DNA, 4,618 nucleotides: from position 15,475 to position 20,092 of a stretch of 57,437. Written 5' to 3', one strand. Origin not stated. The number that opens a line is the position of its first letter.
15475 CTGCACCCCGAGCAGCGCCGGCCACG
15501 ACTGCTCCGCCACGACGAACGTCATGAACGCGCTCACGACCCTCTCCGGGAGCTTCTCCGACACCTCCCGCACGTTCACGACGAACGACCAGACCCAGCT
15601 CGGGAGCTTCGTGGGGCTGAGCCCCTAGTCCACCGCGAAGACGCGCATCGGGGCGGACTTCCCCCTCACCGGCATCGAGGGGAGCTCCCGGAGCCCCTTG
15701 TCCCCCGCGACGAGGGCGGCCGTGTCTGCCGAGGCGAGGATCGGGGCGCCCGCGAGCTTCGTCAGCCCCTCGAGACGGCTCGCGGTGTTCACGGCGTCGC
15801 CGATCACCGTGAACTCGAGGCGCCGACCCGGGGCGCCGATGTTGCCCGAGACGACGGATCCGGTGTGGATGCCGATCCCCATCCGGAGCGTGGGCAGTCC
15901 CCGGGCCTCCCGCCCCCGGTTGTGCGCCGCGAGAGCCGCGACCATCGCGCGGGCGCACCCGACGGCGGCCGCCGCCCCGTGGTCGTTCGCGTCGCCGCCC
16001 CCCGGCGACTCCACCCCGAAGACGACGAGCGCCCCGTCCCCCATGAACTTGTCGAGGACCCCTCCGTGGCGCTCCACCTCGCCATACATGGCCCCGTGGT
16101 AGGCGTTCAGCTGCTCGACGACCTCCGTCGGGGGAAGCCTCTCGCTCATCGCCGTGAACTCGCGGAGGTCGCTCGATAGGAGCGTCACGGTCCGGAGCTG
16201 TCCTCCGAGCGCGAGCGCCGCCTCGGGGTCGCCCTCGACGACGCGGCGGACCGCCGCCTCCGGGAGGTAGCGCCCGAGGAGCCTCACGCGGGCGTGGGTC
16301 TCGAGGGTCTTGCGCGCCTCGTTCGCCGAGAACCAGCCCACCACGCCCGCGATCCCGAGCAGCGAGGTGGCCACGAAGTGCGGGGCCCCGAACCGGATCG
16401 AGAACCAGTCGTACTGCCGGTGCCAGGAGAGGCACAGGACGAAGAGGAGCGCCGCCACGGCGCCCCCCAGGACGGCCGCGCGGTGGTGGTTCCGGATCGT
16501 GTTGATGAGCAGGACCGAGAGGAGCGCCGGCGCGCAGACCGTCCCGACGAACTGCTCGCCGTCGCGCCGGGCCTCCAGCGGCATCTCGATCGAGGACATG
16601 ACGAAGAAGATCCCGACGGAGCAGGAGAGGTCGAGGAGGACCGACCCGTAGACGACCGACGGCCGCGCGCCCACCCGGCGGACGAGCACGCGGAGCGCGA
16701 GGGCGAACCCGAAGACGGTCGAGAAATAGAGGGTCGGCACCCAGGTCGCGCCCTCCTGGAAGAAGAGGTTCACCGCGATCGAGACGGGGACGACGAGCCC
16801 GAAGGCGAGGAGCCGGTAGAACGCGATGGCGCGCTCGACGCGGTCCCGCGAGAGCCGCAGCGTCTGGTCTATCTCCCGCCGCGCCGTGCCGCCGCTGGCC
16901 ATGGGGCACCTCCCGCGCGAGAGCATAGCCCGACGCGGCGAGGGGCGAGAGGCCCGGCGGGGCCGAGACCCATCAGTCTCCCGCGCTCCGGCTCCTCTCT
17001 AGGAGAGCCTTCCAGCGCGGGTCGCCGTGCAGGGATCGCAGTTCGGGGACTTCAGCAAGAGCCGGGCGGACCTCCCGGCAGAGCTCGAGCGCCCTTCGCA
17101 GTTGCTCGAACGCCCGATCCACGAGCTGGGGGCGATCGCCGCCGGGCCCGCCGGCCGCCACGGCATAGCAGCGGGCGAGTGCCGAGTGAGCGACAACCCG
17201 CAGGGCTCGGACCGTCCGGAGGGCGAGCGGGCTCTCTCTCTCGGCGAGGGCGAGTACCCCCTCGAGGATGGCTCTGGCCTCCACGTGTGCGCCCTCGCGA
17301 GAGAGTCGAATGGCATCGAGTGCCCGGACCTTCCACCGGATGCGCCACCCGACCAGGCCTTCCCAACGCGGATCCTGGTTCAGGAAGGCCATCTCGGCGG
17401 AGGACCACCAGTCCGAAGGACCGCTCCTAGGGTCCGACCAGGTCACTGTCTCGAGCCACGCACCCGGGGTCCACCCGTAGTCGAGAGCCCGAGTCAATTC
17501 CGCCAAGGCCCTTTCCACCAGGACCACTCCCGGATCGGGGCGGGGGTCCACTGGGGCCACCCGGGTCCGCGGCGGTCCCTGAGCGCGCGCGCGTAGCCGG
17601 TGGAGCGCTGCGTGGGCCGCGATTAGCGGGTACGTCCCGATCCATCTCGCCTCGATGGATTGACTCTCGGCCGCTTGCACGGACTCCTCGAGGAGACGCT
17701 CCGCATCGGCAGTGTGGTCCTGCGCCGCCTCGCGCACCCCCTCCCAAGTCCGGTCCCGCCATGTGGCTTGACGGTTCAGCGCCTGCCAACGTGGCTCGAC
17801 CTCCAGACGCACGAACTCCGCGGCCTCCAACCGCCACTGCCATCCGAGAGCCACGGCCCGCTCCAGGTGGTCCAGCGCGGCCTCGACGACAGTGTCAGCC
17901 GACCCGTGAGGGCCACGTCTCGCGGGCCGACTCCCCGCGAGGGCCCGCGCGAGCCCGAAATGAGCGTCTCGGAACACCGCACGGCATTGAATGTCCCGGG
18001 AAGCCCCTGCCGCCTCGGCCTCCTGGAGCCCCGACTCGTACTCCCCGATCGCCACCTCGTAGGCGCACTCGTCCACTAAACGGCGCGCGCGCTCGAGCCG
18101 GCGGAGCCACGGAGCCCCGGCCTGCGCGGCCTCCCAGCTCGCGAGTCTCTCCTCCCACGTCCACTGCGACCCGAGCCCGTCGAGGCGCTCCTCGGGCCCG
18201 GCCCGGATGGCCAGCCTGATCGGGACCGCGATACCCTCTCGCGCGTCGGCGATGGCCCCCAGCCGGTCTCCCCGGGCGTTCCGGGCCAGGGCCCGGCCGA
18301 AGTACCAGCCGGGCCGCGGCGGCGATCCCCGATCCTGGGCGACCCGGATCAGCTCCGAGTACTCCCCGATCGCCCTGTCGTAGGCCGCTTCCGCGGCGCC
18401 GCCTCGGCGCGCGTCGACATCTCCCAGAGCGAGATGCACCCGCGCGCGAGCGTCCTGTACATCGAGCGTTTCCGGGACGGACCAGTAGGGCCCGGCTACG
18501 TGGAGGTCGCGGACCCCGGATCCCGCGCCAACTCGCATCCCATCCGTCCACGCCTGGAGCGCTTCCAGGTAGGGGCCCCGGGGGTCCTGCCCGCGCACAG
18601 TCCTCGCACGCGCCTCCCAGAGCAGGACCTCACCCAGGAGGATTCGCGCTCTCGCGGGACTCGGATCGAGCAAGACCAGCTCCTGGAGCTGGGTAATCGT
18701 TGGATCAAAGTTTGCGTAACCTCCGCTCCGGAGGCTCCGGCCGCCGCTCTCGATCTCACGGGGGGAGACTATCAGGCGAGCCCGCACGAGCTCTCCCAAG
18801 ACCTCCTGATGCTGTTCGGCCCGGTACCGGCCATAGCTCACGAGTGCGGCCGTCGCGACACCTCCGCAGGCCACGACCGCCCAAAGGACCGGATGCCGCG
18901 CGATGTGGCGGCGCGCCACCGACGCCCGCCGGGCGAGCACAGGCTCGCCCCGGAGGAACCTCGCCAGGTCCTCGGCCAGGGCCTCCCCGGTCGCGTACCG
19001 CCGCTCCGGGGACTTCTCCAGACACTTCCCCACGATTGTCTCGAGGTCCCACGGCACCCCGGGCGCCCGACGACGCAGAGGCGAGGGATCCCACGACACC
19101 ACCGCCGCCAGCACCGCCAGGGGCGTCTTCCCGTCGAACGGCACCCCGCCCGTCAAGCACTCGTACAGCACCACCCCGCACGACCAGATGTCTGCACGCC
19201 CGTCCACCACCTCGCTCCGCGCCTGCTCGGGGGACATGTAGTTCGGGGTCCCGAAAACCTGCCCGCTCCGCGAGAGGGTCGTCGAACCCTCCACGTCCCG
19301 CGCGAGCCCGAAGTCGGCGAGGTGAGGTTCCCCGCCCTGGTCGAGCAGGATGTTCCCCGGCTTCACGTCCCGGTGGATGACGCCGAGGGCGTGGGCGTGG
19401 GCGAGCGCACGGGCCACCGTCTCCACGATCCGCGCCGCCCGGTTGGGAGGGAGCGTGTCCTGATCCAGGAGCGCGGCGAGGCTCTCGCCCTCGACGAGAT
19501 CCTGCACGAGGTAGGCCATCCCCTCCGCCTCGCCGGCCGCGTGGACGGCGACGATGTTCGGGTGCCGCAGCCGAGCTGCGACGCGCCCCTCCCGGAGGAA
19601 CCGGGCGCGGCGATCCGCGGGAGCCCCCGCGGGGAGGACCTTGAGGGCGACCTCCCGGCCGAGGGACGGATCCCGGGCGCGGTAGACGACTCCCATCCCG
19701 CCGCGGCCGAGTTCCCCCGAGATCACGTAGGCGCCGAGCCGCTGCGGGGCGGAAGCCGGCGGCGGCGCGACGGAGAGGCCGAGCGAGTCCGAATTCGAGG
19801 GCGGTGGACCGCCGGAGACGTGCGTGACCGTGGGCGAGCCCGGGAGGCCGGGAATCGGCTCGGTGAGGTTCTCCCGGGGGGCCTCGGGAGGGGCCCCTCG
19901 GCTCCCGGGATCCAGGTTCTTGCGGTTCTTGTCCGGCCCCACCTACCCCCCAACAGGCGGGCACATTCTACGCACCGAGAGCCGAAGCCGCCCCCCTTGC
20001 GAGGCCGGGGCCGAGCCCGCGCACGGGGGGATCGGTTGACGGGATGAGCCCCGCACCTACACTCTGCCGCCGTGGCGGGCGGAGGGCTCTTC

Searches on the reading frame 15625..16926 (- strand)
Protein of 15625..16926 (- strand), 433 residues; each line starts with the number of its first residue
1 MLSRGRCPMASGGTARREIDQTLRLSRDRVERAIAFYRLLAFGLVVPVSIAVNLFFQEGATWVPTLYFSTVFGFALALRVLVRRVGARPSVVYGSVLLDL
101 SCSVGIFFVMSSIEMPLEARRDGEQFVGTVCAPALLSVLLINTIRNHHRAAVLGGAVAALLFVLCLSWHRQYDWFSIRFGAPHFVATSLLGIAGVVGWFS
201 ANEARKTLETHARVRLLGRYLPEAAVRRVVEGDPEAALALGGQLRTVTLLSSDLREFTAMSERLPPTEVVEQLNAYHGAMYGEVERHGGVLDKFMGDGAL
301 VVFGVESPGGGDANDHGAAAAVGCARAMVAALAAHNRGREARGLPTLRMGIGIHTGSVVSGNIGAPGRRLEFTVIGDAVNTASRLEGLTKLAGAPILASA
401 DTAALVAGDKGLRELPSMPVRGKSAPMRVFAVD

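Call 60: search_protein_families(library=pfam, proteins=[window:15625-16926:-], max_evalue=0.00001)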
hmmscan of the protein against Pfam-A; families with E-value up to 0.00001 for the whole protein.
window:15625-16926:- (433 aa): 1 family
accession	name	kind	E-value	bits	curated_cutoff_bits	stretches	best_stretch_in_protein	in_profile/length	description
PF00211.25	Guanylate_cyc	-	4.1e-16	59.5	21.9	1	245-423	7-173/183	Adenylate and Guanylate cyclase catalytic domain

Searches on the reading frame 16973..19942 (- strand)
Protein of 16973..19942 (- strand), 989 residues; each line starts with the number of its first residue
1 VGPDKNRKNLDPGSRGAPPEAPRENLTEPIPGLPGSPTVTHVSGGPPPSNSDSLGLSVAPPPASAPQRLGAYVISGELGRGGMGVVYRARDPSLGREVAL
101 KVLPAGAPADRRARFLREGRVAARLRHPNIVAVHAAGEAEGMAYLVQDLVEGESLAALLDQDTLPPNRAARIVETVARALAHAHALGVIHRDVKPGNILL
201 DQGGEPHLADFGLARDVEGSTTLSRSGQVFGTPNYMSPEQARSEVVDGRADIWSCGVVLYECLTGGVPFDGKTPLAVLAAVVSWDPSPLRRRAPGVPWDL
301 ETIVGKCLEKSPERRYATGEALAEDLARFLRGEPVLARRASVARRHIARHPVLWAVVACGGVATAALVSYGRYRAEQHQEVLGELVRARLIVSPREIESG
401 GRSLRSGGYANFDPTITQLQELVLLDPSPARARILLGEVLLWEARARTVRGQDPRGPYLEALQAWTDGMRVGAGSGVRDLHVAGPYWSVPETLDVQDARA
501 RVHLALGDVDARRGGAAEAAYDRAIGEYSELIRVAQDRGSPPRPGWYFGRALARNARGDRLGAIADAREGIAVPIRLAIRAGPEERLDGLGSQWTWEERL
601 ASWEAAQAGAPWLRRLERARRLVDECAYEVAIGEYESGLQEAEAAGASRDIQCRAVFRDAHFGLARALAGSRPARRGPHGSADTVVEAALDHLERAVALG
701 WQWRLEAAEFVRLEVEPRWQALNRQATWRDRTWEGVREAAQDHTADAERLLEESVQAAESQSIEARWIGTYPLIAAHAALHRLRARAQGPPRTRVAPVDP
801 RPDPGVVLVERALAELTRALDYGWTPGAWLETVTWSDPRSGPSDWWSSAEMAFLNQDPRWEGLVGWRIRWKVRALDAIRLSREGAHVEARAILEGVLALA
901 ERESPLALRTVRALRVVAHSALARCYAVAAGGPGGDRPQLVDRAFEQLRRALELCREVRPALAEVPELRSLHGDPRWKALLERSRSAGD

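Call 6: search_protein_families(library=pfam, proteins=[window:16973-19942:-], max_evalue=0.01)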
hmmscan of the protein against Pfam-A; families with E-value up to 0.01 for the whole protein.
window:16973-19942:- (989 aa): 6 families
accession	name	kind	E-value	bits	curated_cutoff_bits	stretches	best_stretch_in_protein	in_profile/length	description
PF00069.31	Pkinase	-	5.6e-51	173.9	31.7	1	72-324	1-260/263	Protein kinase domain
PF07714.23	PK_Tyr_Ser-Thr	-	9.4e-36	123.9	23.1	1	75-316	4-249/258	Protein tyrosine and serine/threonine kinase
PF06293.20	Kdo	-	2.8e-06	27.4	21.3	1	125-205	73-160/207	Lipopolysaccharide kinase (Kdo/WaaP) family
PF01636.29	APH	-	8.3e-06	26.2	23.2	1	86-186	13-110/239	Phosphotransferase enzyme family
PF03109.22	ABC1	-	4.3e-05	23.2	22.9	1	141-219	141-219/244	ABC1 atypical kinase-like domain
PF14531.12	Kinase-like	-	0.00036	20.3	25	1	169-315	145-289/289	Kinase-like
